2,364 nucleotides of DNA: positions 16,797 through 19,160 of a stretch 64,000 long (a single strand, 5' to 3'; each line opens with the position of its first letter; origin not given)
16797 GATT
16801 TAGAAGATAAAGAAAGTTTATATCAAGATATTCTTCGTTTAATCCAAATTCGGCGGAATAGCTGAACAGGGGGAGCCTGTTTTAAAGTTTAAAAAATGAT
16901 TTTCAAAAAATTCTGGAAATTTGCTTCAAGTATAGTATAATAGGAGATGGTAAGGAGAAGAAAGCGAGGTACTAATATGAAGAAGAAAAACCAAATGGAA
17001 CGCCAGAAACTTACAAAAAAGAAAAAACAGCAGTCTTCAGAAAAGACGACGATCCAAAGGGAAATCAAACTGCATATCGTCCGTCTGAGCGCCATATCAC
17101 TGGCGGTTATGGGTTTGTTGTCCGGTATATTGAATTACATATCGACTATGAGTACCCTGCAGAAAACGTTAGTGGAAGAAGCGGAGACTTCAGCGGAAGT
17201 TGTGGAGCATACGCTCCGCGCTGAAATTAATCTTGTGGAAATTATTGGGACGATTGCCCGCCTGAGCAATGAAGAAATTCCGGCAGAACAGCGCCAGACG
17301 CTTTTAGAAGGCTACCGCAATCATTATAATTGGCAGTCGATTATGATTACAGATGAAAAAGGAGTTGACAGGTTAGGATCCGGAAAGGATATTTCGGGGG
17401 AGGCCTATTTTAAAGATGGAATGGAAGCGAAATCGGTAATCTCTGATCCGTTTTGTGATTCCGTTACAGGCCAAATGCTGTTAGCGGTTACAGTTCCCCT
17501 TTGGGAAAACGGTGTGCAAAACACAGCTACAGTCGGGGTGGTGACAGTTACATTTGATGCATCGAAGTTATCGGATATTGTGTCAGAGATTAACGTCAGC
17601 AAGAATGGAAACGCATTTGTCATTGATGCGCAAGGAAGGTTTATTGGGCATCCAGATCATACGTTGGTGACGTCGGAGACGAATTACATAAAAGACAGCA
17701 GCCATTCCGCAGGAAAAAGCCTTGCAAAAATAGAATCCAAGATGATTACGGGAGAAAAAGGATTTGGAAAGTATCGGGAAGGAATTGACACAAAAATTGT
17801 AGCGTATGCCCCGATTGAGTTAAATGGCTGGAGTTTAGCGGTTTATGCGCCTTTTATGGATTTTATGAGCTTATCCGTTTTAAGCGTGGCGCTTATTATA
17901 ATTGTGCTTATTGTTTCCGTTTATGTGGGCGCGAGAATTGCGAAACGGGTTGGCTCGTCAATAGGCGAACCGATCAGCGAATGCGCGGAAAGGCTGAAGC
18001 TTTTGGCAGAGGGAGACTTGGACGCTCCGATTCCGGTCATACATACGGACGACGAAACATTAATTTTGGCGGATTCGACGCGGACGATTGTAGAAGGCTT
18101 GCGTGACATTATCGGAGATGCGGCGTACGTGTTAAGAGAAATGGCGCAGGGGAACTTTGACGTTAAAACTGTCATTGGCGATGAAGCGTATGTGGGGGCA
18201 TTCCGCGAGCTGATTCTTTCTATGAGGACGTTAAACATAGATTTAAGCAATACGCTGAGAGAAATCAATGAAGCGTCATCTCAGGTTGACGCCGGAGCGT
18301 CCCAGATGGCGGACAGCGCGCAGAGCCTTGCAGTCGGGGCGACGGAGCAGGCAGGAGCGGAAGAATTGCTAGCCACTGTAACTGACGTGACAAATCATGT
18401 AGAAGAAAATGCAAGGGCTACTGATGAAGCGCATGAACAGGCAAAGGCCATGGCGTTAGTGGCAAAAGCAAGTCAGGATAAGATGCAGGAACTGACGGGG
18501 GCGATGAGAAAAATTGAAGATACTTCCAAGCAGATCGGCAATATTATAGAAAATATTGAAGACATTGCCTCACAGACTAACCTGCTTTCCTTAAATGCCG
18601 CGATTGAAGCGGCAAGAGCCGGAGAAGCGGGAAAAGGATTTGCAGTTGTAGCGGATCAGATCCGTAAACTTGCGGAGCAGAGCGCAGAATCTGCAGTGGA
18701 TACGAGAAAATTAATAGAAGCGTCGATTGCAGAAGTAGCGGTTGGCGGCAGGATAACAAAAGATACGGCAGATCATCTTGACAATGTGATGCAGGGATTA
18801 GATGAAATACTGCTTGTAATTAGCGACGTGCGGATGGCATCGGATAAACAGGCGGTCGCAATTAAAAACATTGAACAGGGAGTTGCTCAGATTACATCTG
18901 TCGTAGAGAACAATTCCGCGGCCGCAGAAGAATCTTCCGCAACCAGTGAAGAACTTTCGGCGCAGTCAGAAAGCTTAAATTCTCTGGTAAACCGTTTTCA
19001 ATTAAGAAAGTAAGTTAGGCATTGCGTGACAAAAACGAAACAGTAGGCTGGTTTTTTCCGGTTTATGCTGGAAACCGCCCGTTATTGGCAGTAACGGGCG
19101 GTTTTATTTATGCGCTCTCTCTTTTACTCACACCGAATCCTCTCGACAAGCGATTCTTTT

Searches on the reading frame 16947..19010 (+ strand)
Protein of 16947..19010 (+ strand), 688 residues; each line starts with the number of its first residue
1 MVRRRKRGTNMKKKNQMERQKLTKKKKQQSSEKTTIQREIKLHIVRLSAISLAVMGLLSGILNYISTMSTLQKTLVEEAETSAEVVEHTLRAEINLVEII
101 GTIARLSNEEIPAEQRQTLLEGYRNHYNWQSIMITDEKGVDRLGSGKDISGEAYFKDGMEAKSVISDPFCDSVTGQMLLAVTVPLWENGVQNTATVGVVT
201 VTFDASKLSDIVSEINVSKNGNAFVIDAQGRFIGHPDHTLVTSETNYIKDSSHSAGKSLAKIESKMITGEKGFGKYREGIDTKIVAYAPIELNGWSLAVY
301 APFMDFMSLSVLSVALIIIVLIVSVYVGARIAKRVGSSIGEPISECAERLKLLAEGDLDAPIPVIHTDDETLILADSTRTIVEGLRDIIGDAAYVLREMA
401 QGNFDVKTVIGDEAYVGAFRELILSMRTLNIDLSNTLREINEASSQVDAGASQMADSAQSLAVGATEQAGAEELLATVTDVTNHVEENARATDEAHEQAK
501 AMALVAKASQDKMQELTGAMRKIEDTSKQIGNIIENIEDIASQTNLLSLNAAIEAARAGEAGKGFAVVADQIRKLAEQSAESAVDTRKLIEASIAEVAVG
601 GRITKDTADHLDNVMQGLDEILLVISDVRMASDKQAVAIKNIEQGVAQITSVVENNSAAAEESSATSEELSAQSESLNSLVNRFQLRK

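Call 61: search_protein_families(library=pfam, proteins=[window:16947-19010:+], max_evalue=0.001)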
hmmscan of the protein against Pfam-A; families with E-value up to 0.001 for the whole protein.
window:16947-19010:+ (688 aa): 3 families
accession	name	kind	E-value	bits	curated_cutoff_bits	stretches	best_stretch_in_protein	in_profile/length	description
PF00015.26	MCPsignal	-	2.5e-37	128.8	34.6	1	499-652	4-171/172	Methyl-accepting chemotaxis protein (MCP) signalling domain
PF02743.24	dCache_1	-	2.5e-19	70.2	45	1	79-299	15-239/240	Cache domain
PF00672.30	HAMP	-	0.00013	22.7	25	0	337-375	4-41/53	HAMP domain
